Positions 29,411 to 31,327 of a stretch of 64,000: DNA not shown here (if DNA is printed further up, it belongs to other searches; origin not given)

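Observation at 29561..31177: Beta-lactamase-like domain fused to an AmpD/AmiD-type MurNAc-L-Ala amidase as a lipoprotein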

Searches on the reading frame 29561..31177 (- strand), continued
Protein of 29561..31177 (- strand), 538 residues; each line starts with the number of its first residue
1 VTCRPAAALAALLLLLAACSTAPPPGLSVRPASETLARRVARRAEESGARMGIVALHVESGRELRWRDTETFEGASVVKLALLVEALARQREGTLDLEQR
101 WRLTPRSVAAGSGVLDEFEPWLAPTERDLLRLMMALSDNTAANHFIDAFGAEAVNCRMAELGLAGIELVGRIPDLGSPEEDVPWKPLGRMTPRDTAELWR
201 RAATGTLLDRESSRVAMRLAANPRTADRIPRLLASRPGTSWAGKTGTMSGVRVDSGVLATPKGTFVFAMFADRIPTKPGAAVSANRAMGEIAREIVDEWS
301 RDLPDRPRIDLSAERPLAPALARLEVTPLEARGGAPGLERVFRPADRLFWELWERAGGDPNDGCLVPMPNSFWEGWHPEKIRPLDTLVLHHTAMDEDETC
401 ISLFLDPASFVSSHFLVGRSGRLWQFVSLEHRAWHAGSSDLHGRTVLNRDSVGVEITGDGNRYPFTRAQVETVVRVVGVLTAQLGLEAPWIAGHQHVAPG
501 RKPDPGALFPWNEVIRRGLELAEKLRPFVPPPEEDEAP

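Call 12: find_encoding_contigs(protein=P0052, flank=8000, max_places=2)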
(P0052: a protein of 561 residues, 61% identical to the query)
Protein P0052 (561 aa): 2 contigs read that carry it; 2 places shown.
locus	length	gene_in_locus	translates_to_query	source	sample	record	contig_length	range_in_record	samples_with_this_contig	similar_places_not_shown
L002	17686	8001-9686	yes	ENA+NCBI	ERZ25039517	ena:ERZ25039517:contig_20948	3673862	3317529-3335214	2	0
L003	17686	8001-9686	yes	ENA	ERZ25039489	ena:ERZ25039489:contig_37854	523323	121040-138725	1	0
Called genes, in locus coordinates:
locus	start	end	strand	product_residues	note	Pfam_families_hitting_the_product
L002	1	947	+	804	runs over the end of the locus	PF25973:BSH_CzcB (faint), PF01590:GAF, PF13185:GAF_2, PF13492:GAF_3, PF01590:GAF (weak), PF13185:GAF_2 (weak), PF13492:GAF_3, PF25954:Beta-barrel_RND_2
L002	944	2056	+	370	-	-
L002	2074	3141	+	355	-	PF25919:BSH_CusB, PF00364:Biotin_lipoyl (faint), PF25973:BSH_CzcB (faint), PF25984:BSH_YknX (weak)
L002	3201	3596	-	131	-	-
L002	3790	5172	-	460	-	PF00072:Response_reg, PF00158:Sigma54_activat, PF01078:Mg_chelatase (faint), PF14532:Sigma54_activ_2, PF07728:AAA_5, PF25601:AAA_lid_14, PF02954:HTH_8 (weak)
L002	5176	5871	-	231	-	PF02518:HATPase_c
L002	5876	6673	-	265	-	PF25919:BSH_CusB (faint), PF25917:BSH_RND, PF25973:BSH_CzcB, PF25954:Beta-barrel_RND_2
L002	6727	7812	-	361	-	-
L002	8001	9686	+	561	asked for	PF13354:Beta-lactamase2, PF01510:Amidase_2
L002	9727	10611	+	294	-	PF00989:PAS (weak), PF08448:PAS_4 (weak), PF13188:PAS_8 (weak), PF13426:PAS_9 (weak), PF00990:GGDEF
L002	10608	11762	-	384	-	PF02746:MR_MLE_N, PF13378:MR_MLE_C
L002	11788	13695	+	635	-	PF08239:SH3_3 (faint), PF18348:SH3_16 (weak), PF00877:NLPC_P60, PF13354:Beta-lactamase2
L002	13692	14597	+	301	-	PF00892:EamA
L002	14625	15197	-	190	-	-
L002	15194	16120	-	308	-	-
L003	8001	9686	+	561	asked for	PF13354:Beta-lactamase2, PF01510:Amidase_2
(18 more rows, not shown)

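Call 13: find_encoding_contigs(protein=P0100, flank=8000, max_places=1)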
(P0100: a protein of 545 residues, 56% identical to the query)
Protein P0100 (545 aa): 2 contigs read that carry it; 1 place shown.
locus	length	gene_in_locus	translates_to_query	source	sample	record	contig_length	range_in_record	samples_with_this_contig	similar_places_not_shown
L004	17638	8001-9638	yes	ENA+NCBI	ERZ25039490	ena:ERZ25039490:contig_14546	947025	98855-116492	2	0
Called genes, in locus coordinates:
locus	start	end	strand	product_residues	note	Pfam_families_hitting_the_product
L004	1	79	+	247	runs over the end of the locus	PF01590:GAF (weak), PF13185:GAF_2, PF13492:GAF_3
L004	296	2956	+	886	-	PF25919:BSH_CusB (faint), PF25954:Beta-barrel_RND_2 (weak), PF02163:Peptidase_M50, PF25973:BSH_CzcB (weak)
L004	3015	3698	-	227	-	-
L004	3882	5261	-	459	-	PF00072:Response_reg, PF00158:Sigma54_activat, PF14532:Sigma54_activ_2, PF07728:AAA_5 (weak), PF01078:Mg_chelatase (weak), PF25601:AAA_lid_14, PF02954:HTH_8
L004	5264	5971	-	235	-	PF02518:HATPase_c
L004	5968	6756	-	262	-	PF25919:BSH_CusB (faint), PF25917:BSH_RND, PF25973:BSH_CzcB, PF25954:Beta-barrel_RND_2 (weak)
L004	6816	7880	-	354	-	-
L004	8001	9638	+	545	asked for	PF13354:Beta-lactamase2, PF01510:Amidase_2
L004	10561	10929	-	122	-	PF13378:MR_MLE_C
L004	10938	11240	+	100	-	-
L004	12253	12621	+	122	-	PF00990:GGDEF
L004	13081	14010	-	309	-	-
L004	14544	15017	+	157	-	PF13577:SnoaL_4 (weak), PF12680:SnoaL_2, PF13474:SnoaL_3 (weak), PF14534:DUF4440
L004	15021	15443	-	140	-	-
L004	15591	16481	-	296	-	-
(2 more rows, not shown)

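Call 14: find_encoding_contigs(protein=P0114, flank=8000, max_places=1)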
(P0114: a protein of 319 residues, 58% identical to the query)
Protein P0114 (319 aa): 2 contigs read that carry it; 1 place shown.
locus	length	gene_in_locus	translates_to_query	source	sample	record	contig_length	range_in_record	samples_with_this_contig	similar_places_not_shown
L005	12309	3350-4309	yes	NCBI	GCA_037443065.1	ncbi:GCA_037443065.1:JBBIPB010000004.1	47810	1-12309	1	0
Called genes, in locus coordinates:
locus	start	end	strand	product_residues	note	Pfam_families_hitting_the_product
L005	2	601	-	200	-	?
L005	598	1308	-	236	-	PF02518:HATPase_c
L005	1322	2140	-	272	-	PF25917:BSH_RND, PF25919:BSH_CusB (weak), PF25973:BSH_CzcB, PF25954:Beta-barrel_RND_2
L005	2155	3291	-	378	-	PF07786:HGSNAT_cat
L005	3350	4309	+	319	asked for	PF13354:Beta-lactamase2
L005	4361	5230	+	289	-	PF00989:PAS (weak), PF08448:PAS_4 (faint), PF13426:PAS_9 (weak)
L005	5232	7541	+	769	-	PF01564:Spermine_synth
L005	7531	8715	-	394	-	PF02746:MR_MLE_N (weak), PF13378:MR_MLE_C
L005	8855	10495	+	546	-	PF08239:SH3_3 (faint), PF18348:SH3_16 (weak), PF00877:NLPC_P60, PF13354:Beta-lactamase2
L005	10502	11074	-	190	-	-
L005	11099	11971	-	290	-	-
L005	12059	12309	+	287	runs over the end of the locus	PF01370:Epimerase, PF08338:DUF1731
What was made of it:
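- Orthologous stand-alone Beta-lactamase2 lipoproteins occupy the same locus without any amidase (L005, call 14), so the two activities need not be coupled.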

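Call 28: search_protein_representatives(protein=window:29561-31177:-)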
Query: 538 residues. Proteins with E-value up to 0.001 (for the whole library): 10215; up to 1e-10: 2899; up to 1e-30: 19. The best 150 are listed.
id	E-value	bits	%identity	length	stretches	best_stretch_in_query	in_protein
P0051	7.0e-198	675.0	62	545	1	7-531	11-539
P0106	3.5e-123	428.4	79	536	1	51-316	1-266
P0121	8.3e-120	417.3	46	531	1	8-525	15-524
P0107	1.9e-109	383.1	55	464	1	200-531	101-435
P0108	3.7e-106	372.2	61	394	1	232-526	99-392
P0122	2.5e-80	287.0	51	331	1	4-308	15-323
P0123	1.8e-79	284.2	49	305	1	13-302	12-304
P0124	1.3e-66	241.7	76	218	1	324-461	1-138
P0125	2.2e-61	224.5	78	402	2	186-308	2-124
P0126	6.7e-55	203.0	91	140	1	51-159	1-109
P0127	7.0e-55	203.0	45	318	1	5-306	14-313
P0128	4.7e-49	183.7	61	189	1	7-173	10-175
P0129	6.7e-47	176.6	55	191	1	10-179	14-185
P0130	4.3e-42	160.8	55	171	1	133-301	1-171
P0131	5.5e-41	157.1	36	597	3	34-296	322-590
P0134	2.0e-32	128.8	36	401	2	382-506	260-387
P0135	4.8e-32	127.6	29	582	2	19-302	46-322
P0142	2.0e-27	112.4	32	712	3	4-199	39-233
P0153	7.0e-26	107.3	42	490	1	366-516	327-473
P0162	4.0e-25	104.8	29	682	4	13-168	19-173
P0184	6.5e-24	100.8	45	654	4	385-462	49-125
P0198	3.7e-23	98.3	37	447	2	45-168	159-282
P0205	6.3e-23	97.5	30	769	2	33-280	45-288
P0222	1.9e-22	95.9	30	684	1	17-367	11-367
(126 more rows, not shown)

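Call 29: search_protein_families(library=pfam, proteins=[P0121, P0134, P0135, P0142, P0162, P0205, P0222, P0184, P0153, P0198], max_evalue=0.0001)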
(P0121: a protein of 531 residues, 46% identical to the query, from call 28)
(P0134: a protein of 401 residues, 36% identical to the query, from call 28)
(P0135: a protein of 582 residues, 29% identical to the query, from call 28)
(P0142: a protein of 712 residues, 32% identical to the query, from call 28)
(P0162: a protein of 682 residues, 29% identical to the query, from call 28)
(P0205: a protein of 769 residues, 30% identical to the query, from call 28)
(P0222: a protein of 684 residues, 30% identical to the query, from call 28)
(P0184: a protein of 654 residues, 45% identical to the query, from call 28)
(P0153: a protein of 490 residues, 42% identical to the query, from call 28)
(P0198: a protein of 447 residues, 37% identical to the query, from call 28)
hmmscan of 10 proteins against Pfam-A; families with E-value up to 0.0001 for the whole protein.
P0121 (531 aa): 2 families
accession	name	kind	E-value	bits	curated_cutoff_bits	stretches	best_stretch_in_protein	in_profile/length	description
PF01510.30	Amidase_2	-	4.2e-29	101.9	26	1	382-506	4-131/131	N-acetylmuramoyl-L-alanine amidase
PF13354.11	Beta-lactamase2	-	7.5e-19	68.4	22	1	81-229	27-177/214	Beta-lactamase enzyme family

P0134 (401 aa): 1 family
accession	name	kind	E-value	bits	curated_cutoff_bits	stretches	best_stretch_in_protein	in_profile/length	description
PF01510.30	Amidase_2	-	4.8e-66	221.5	26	2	260-387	3-130/131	N-acetylmuramoyl-L-alanine amidase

P0135 (582 aa): 2 families
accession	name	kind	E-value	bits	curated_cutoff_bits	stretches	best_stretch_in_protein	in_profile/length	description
PF13354.11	Beta-lactamase2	-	2.6e-117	390.2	22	2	82-295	2-214/214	Beta-lactamase enzyme family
PF00144.29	Beta-lactamase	-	5.8e-14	52.4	27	0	355-435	43-115/329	Beta-lactamase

P0142 (712 aa): 1 family
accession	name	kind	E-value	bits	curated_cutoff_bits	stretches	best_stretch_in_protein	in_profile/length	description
PF13354.11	Beta-lactamase2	-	3e-72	242.9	22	2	86-340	1-214/214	Beta-lactamase enzyme family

P0162 (682 aa): 2 families
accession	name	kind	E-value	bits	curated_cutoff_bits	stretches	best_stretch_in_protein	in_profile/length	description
PF13354.11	Beta-lactamase2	-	8.2e-100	333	22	2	58-319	1-213/214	Beta-lactamase enzyme family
PF00144.29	Beta-lactamase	-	3.7e-15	56.4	27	0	392-466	36-100/329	Beta-lactamase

P0205 (769 aa): 4 families
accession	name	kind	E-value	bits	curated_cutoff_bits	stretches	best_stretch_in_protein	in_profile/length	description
PF13354.11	Beta-lactamase2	-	6.3e-110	366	22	2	65-278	2-214/214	Beta-lactamase enzyme family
PF00395.25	SLH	-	1.9e-32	111.4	20.8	3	716-760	1-44/44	S-layer homology domain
PF00905.27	Transpeptidase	-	7.8e-11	42.1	22.1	1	362-472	37-146/299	Penicillin binding protein transpeptidase domain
PF00144.29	Beta-lactamase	-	3.8e-10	39.9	27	0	366-426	51-103/329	Beta-lactamase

P0222 (684 aa): 4 families
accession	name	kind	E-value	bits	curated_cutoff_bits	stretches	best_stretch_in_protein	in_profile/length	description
PF13354.11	Beta-lactamase2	-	6.1e-60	202.6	22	2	47-267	1-214/214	Beta-lactamase enzyme family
PF00768.25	Peptidase_S11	-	2.8e-49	168.2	27.6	2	531-652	120-237/239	D-alanyl-D-alanine carboxypeptidase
PF01471.23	PG_binding_1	-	5.4e-13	49.4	23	1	316-373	2-57/57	Putative peptidoglycan binding domain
PF00144.29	Beta-lactamase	-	2.3e-07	30.7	27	0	428-454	45-71/329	Beta-lactamase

P0184 (654 aa): 3 families
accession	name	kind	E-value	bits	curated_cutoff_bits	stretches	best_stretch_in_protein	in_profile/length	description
PF01510.30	Amidase_2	-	7.4e-57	191.7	26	2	47-195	4-131/131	N-acetylmuramoyl-L-alanine amidase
PF01471.23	PG_binding_1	-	3.6e-21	75.5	23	2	556-611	2-57/57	Putative peptidoglycan binding domain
PF08823.16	PG_binding_2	-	3.2e-05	24.5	21.1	0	553-591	12-51/74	Putative peptidoglycan binding domain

P0153 (490 aa): 1 family
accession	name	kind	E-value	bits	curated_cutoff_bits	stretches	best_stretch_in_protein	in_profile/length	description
PF01510.30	Amidase_2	-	1.4e-33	116.5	26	1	340-465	3-131/131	N-acetylmuramoyl-L-alanine amidase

P0198 (447 aa): 4 families
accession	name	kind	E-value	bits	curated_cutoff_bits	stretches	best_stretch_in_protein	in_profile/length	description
PF13354.11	Beta-lactamase2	-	1.2e-54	185.3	22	1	166-418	1-214/214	Beta-lactamase enzyme family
PF12893.14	Lumazine_bd_2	-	9.5e-07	30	22.1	1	18-139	2-115/116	Putative lumazine-binding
PF13577.12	SnoaL_4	-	1.1e-06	29.1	24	1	16-136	3-124/126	SnoaL-like domain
PF14534.12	DUF4440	-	3.8e-06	27.7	25.2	1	40-134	19-107/107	Domain of unknown function (DUF4440)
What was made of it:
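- Tried and rejected: Other long hits turned out to be different fusions: Bla2 x2, Bla2+Peptidase_S11+PG_binding, Bla2+SLH, Amidase_2 x2 (call 29).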

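Call 36: predict_structure(alignment_id=A2)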
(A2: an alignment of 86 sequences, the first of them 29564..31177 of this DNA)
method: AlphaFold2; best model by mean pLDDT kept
length: 538 residues; sequences in the alignment: 86
mean_pLDDT: 88.6   pTM: 0.69
mean pLDDT of the five models: 88.6, 87.7, 84.0, 83.7, 82.6
residues with pLDDT >= 90: 351; 70-90: 124; 50-70: 50; < 50: 13
segments of 3 or more residues with pLDDT < 50: 1-3, 442-445, 535-538
pLDDT, mean of each block of 10 residues (from residue 1): 53 55 83 96 96 98 98 94 96 82 89 85 91 96 97 97 97 93 91 99 94 95 93 95 94 97 98 95 97 98 94 67 91 86 95 96 91 78 86 91 87 93 96 72 61 91 93 97 83 64 76 93 96 56
secondary structure, 60 per line:
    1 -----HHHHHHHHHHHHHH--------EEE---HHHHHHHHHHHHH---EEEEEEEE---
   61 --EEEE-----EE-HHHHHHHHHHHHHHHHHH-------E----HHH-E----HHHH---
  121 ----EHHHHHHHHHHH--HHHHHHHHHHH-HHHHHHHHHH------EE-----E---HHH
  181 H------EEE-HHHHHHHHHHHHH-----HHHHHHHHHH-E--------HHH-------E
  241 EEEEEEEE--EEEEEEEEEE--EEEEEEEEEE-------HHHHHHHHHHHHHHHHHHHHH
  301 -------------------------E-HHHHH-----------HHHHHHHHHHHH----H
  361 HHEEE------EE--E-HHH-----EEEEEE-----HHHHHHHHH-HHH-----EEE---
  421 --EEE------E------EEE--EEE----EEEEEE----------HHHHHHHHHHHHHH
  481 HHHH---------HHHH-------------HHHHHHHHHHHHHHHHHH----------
elements in order: H6-19 E28-30 H34-46 E50-57 E63-66 H75-92 H114-117 H126-136 H139-149 H151-160 H178-181 E188-190 H192-204 H210-219 E240-248 E251-260 E263-272 H280-300 H328-332 H344-355 E363-365 E386-391 H397-405 E415-417 E423-425 E439-441 E444-446 E451-456 H467-484 H494-497 H511-528
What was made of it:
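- On AmiD/AmpDh2-type periplasmic amidase: The chain ends about 20-30 aa after the amidase fold (call 36)
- Checked: An AlphaFold2 model (mean pLDDT 88.6, pTM 0.69, call 36) gives two well-folded domains joined by a lower-confidence linker (aa ~301-327).
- The linker has low confidence and no PAE was available (call 36).
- Tried and rejected: Inter-domain geometry could not be judged because no PAE or coordinates were returned (call 36).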

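Call 39: fold_search(model_id=the predicted structure, library=pdb)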
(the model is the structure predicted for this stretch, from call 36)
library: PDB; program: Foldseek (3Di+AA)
matches with E <= 10: 1732; with E <= 0.001: 1161
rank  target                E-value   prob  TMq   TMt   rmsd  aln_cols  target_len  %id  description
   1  4ewf_A                8.3e-20  1.00  0.45  0.87   3.8       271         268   29  The crystal structure of beta-lactamase from Sphaerobacter thermophilus DSM 20745 (released 2012-09-19)
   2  4ewf_B                1.5e-19  1.00  0.44  0.88   2.2       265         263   30  The crystal structure of beta-lactamase from Sphaerobacter thermophilus DSM 20745 (released 2012-09-19)
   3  4ewf_D                1.9e-19  1.00  0.44  0.88   2.6       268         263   29  The crystal structure of beta-lactamase from Sphaerobacter thermophilus DSM 20745 (released 2012-09-19)
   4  4ewf_C                2.1e-19  1.00  0.45  0.88   3.3       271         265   30  The crystal structure of beta-lactamase from Sphaerobacter thermophilus DSM 20745 (released 2012-09-19)
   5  8eo6_A                2.6e-18  1.00  0.45  0.87   2.3       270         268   27  Crystal structure of metagenomic class A beta-lactamase precursor LRA-5 in complex with ceftazidime at 2.35 Angstrom r (released 2023-10-04)
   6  8eo5_B                6.1e-18  1.00  0.44  0.86   2.8       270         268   27  Crystal structure of the class A beta-lactamase precursor LRA-5 from an Alaskan soil metagenome at 1.8 Angstrom resolu (released 2023-09-06)
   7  8eo5_A                1.4e-17  1.00  0.44  0.85   2.8       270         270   27  Crystal structure of the class A beta-lactamase precursor LRA-5 from an Alaskan soil metagenome at 1.8 Angstrom resolu (released 2023-09-06)
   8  8eo7_A                6.4e-17  1.00  0.42  0.86   2.8       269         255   25  Crystal structure of metagenomic beta-lactamase LRA-5 Y69Q/V166E mutant at 2.15 Angstrom resolution (released 2023-10-04)
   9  6txd_C                1.1e-16  1.00  0.43  0.84   3.3       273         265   24  Variant W229D/F290W-12 of the last common ancestor of Gram-negative bacteria beta-lactamase class A (GNCA4) (released 2020-06-03)
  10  8eo7_B                1.2e-16  1.00  0.41  0.86   2.8       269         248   26  Crystal structure of metagenomic beta-lactamase LRA-5 Y69Q/V166E mutant at 2.15 Angstrom resolution (released 2023-10-04)
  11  6ty6_B                1.9e-16  1.00  0.44  0.85   3.2       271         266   24  Variant W229D/F290W-2 of the last common ancestor of Gram-negative bacteria beta-lactamase class A (GNCA4) bound to 5( (released 2020-06-03)
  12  6ty6_A                2.2e-16  1.00  0.44  0.85   3.2       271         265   24  Variant W229D/F290W-2 of the last common ancestor of Gram-negative bacteria beta-lactamase class A (GNCA4) bound to 5( (released 2020-06-03)
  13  4hes_C                2.2e-16  1.00  0.44  0.85   3.4       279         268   23  Structure of a Beta-Lactamase Class A-like Protein from Veillonella parvula. (released 2012-10-17)
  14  4c6y_A                2.2e-16  1.00  0.43  0.85   3.2       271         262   24  Ancestral PNCA (last common ancestors of Gram-positive and Gram- negative bacteria) beta-lactamase class A (released 2014-04-16)
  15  4hes_A                2.7e-16  1.00  0.44  0.83   3.4       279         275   23  Structure of a Beta-Lactamase Class A-like Protein from Veillonella parvula. (released 2012-10-17)
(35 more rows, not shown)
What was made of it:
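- Closest known: LRA-5. Different: Identity is about 27% (call 39).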
